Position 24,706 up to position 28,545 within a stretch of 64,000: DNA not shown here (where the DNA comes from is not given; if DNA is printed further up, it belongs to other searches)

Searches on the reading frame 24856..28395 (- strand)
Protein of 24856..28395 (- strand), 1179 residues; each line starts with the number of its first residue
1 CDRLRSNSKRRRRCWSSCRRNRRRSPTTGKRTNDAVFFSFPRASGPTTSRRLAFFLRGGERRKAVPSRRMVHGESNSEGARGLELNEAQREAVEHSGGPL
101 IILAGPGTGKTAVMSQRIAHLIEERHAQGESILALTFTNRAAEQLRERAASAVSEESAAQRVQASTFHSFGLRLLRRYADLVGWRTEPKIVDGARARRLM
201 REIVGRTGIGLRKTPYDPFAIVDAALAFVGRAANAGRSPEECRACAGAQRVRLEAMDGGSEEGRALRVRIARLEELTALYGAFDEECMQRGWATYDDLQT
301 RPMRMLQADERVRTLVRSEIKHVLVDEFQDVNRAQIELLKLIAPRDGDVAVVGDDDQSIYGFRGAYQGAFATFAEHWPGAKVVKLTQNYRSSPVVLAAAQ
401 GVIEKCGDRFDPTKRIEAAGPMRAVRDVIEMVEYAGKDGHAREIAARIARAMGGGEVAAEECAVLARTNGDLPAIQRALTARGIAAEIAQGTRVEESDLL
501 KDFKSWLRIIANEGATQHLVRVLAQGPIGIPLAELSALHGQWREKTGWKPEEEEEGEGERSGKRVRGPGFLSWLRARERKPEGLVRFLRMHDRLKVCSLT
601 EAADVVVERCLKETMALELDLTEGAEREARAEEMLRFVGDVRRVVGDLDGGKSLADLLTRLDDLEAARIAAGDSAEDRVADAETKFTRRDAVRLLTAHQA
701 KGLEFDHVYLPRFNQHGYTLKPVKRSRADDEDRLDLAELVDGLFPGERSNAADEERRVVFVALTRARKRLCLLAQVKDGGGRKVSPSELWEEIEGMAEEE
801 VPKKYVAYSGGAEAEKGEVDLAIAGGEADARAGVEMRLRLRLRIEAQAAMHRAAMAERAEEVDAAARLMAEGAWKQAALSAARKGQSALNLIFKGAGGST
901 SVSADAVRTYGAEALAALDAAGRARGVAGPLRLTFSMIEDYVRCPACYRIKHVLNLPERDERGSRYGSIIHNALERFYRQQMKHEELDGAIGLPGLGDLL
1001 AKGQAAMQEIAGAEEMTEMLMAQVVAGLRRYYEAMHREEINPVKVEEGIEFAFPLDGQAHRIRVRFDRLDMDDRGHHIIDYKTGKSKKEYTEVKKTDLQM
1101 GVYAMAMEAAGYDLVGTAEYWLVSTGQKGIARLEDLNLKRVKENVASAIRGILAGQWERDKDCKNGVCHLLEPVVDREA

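Call 48: search_protein_families(library=pfam, proteins=[window:24856-28395:-], max_evalue=0.00001)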
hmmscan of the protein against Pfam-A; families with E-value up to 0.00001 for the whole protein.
window:24856-28395:- (1179 aa): 6 families
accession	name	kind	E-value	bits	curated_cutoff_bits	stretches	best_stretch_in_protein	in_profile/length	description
PF00580.27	UvrD-helicase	-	3.8e-64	217.4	23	1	85-375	1-268/271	UvrD/REP helicase N-terminal domain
PF13361.12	UvrD_C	-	2.2e-28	100.2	25.6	2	684-772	279-345/350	UvrD-like helicase C-terminal domain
PF12705.13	PDDEXK_1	-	2.7e-28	100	22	1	932-1163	1-237/247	PD-(D/E)XK nuclease superfamily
PF13245.12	AAA_19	-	1.4e-25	90.5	25.1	1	89-363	1-134/134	AAA domain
PF13604.12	AAA_30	-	3.2e-11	43.8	27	1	84-150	1-67/191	AAA domain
PF13538.12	UvrD_C_2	-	1.3e-08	35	27.4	0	692-717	2-29/52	UvrD-like helicase C-terminal domain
